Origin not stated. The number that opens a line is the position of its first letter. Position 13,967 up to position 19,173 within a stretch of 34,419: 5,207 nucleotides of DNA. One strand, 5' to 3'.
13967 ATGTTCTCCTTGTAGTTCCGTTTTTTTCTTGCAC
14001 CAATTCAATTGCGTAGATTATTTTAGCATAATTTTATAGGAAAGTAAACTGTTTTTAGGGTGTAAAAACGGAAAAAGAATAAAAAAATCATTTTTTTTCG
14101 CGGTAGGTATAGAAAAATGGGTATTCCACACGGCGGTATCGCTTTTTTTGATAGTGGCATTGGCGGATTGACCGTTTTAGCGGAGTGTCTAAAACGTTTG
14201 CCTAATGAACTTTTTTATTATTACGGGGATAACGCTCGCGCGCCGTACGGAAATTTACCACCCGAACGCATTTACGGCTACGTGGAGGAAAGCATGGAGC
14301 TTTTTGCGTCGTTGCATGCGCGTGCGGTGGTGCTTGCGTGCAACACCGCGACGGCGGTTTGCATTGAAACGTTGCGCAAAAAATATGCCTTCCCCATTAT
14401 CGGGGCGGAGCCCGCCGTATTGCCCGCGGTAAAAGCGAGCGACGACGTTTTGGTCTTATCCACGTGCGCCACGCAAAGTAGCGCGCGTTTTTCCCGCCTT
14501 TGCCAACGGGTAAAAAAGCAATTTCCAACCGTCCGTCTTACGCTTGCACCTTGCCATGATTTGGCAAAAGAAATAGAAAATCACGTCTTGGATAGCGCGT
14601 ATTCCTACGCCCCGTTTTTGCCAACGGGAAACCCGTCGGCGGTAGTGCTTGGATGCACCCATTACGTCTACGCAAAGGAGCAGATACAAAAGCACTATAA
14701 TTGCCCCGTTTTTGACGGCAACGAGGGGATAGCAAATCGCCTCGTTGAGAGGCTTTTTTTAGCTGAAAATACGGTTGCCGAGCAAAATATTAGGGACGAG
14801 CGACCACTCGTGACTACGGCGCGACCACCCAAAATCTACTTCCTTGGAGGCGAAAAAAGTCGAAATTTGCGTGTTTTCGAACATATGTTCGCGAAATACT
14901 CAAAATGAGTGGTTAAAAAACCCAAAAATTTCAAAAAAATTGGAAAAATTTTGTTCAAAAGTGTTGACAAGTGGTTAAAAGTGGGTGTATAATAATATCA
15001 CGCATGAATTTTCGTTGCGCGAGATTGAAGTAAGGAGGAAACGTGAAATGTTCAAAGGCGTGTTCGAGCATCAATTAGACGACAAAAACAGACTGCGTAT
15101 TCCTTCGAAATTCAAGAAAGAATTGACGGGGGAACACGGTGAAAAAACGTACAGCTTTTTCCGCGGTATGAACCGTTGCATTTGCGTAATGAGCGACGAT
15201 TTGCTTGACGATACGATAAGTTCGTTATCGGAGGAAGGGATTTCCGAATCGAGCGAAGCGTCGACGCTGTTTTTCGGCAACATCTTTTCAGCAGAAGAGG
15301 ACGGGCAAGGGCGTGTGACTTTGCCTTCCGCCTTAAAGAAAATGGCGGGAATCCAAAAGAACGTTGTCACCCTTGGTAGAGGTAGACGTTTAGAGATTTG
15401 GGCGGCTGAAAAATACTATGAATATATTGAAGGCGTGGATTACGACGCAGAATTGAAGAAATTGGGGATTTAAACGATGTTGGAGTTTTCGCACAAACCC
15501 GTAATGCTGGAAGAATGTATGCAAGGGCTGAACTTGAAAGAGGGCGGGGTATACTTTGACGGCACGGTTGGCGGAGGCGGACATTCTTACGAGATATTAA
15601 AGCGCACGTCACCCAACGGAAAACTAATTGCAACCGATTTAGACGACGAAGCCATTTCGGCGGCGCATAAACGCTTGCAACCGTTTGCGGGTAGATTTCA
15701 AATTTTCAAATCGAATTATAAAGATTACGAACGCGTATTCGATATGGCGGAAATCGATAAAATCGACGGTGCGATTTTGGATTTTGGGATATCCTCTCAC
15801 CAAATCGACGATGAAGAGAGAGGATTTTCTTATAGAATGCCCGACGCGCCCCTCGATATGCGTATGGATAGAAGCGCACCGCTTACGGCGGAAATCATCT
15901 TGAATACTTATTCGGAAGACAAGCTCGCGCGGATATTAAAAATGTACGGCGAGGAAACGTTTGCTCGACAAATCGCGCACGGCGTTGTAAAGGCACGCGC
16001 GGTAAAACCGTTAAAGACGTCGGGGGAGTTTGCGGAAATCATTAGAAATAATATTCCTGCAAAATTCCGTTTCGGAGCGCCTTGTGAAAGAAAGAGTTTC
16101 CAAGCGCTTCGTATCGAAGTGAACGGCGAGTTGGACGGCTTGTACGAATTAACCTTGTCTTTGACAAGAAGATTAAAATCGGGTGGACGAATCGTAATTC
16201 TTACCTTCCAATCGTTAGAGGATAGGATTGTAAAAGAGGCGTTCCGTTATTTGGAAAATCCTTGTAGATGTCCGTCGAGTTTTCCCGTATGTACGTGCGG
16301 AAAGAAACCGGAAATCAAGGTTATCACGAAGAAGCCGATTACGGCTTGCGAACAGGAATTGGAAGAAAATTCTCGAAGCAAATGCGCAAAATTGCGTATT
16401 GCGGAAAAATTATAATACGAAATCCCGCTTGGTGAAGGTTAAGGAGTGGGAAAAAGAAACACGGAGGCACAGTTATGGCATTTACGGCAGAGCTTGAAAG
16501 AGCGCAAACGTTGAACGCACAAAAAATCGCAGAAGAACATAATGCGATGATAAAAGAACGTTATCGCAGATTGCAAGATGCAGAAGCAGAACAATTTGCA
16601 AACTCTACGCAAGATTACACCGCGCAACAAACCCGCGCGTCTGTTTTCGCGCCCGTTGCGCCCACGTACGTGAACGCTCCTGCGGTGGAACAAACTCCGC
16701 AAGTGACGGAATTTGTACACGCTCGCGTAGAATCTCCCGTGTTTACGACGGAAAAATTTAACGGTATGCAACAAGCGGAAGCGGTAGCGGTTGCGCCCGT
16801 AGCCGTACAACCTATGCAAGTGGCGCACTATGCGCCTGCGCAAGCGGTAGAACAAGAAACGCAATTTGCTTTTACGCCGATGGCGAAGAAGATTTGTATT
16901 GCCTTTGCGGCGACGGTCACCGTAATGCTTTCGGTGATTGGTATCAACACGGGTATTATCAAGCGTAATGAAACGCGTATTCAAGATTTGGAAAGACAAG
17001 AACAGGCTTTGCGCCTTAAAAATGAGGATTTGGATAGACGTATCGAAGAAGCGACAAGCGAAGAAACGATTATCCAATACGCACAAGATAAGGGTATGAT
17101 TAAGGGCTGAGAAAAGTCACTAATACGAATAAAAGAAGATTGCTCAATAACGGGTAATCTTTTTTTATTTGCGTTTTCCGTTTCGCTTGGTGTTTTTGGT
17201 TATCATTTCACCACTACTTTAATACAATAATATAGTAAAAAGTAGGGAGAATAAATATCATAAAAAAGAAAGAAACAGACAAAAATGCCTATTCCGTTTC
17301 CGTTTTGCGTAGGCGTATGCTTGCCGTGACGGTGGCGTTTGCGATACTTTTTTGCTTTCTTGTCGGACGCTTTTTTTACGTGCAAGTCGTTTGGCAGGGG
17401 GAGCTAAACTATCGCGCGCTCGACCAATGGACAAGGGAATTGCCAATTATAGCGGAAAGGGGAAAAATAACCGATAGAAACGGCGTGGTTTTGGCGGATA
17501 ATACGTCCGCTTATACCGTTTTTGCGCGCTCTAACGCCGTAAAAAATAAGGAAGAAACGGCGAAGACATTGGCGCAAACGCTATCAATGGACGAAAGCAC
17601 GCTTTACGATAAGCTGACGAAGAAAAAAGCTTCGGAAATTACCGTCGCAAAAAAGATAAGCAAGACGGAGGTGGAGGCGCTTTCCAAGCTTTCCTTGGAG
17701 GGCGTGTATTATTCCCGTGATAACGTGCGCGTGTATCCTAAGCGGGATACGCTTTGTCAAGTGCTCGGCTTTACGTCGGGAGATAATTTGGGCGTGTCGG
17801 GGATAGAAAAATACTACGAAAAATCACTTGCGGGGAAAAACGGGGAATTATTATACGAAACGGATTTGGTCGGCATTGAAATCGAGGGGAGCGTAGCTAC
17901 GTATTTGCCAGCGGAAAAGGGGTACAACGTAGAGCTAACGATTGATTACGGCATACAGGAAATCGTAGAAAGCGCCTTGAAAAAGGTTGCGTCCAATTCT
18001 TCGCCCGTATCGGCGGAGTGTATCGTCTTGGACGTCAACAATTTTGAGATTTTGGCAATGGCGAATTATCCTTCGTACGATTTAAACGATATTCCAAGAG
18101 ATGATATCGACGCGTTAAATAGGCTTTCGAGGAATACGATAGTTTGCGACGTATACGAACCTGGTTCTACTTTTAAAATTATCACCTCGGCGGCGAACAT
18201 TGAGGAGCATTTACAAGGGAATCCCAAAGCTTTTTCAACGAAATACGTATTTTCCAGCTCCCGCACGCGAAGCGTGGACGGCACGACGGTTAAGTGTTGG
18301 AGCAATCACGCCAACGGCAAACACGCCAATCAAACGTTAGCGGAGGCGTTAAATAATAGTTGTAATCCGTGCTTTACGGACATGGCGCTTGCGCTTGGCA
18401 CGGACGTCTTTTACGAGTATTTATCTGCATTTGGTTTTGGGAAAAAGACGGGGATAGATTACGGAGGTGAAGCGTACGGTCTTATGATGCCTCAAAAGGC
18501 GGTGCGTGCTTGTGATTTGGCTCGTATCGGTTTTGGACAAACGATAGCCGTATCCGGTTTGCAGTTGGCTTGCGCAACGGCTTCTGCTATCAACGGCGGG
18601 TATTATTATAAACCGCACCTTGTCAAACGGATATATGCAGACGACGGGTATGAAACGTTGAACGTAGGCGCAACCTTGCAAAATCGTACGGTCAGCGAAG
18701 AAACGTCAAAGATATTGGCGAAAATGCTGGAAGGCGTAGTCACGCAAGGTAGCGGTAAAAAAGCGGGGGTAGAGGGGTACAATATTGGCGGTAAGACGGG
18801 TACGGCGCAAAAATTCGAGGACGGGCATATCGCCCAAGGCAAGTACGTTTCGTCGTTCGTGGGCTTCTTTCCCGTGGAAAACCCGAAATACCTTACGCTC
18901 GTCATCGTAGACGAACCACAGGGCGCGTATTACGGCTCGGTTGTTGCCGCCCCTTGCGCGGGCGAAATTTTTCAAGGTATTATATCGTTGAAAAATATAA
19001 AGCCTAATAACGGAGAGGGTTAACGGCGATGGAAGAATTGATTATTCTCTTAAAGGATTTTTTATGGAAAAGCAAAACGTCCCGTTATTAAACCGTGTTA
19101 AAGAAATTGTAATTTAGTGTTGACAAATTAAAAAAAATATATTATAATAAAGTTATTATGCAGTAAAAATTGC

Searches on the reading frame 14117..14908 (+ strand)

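Call 28: search_protein_families(library=pfam, proteins=[window:14117-14908:+], max_evalue=0.001)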
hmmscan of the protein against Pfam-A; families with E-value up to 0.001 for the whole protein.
window:14117-14908:+ (263 aa): 1 family
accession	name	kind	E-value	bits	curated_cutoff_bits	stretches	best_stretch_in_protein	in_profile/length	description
PF01177.27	Asp_Glu_race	-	3.9e-14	53.4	31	1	59-203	59-205/211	Asp/Glu/Hydantoin racemase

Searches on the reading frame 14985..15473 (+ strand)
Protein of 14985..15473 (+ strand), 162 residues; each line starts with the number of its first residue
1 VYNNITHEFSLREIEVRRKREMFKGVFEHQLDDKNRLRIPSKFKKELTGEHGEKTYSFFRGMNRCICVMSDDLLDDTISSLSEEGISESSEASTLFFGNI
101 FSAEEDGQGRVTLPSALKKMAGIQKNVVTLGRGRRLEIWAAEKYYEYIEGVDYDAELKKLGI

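Call 28: search_protein_families(library=pfam, proteins=[window:14985-15473:+], max_evalue=0.001)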
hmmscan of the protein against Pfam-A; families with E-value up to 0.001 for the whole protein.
window:14985-15473:+ (162 aa): 1 family
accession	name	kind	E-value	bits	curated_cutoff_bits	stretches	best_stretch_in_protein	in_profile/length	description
PF02381.23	MraZ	-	8.2e-20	71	23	2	97-149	2-54/72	MraZ protein, putative antitoxin-like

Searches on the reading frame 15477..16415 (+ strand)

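Call 28: search_protein_families(library=pfam, proteins=[window:15477-16415:+], max_evalue=0.001)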
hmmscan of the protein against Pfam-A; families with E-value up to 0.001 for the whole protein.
window:15477-16415:+ (312 aa): 1 family
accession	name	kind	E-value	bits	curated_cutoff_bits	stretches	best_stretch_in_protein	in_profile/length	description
PF01795.25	Methyltransf_5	-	3.5e-106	355.6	27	1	3-311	1-308/309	MraW methylase family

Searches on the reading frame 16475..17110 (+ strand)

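Call 28: search_protein_families(library=pfam, proteins=[window:16475-17110:+], max_evalue=0.001)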
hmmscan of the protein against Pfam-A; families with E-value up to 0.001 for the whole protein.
window:16475-17110:+ (211 aa): 1 family
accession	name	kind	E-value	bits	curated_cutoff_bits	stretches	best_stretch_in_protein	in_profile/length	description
PF04977.20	DivIC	-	6.5e-05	23.1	28.9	1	160-210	17-69/80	Septum formation initiator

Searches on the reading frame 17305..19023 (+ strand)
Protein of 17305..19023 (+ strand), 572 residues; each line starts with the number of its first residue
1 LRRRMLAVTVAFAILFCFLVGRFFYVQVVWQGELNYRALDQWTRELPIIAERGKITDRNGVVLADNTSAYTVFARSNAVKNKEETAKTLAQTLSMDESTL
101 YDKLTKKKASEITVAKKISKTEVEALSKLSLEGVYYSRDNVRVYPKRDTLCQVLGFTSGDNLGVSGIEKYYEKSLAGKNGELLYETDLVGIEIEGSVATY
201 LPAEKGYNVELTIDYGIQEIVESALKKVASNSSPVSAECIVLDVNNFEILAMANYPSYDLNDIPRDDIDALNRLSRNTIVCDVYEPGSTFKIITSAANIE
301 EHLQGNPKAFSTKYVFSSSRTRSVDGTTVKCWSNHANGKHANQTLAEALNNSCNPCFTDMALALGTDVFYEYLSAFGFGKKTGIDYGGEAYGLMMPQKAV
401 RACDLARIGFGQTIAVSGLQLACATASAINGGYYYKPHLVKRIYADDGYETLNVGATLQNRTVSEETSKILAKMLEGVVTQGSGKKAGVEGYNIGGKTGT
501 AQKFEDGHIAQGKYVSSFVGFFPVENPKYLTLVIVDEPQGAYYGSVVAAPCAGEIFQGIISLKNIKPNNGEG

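Call 28: search_protein_families(library=pfam, proteins=[window:17305-19023:+], max_evalue=0.001)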
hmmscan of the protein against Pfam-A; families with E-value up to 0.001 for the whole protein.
window:17305-19023:+ (572 aa): 3 families
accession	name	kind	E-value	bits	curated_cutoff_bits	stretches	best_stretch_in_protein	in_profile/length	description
PF00905.27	Transpeptidase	-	2.6e-64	217.7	22.1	1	240-556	4-298/299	Penicillin binding protein transpeptidase domain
PF03717.20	PBP_dimer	-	3.6e-25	89.8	24.4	1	48-193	2-176/180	Penicillin-binding Protein dimerisation domain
PF21922.1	PBP_dimer_2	-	0.00049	20.7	27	0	141-185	24-67/83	Penicillin binding protein A dimerisation domain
